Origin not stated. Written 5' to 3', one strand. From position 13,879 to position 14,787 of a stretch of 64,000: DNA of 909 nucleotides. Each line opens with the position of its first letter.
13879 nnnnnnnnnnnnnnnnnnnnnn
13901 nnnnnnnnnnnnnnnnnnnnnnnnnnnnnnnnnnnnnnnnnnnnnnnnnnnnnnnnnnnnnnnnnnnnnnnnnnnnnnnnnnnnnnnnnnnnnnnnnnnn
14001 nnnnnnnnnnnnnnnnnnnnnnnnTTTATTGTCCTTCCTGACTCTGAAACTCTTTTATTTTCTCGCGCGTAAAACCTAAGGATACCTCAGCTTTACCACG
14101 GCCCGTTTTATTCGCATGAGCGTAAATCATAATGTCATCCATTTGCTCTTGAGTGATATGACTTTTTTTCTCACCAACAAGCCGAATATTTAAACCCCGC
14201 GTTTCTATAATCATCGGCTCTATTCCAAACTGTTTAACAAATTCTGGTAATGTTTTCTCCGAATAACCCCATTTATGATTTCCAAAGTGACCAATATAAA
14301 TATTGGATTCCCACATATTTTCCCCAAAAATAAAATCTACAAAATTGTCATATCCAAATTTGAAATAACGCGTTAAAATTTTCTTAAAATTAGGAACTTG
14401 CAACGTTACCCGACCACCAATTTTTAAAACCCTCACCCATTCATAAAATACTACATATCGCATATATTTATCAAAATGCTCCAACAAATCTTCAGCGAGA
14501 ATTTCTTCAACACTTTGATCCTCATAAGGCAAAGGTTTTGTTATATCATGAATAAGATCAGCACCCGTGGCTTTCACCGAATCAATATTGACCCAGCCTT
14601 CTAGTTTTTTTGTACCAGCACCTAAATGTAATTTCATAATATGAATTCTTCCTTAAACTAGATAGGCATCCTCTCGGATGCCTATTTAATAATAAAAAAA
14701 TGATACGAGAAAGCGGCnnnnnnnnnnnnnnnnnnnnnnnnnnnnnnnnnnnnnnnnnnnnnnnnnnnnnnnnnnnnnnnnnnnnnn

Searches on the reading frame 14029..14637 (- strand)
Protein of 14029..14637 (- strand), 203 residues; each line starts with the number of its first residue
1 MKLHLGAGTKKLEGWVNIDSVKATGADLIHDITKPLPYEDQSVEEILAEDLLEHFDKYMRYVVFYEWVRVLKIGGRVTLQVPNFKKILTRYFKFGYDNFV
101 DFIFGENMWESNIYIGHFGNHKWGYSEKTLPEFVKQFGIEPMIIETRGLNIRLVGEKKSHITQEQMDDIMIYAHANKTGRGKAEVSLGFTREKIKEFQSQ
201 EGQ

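Call 23: search_protein_families(library=pfam, proteins=[window:14029-14637:-], max_evalue=0.000001)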
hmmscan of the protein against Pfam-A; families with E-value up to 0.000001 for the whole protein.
window:14029-14637:- (203 aa): 0 families

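Call 61: search_protein_families(library=pfam, proteins=[window:14029-14637:-], max_evalue=0.001)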
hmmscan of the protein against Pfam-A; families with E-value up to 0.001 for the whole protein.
window:14029-14637:- (203 aa): 1 family
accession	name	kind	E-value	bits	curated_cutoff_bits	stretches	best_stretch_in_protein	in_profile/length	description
PF08241.18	Methyltransf_11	-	0.00021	22.3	21.2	1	29-77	48-93/95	Methyltransferase domain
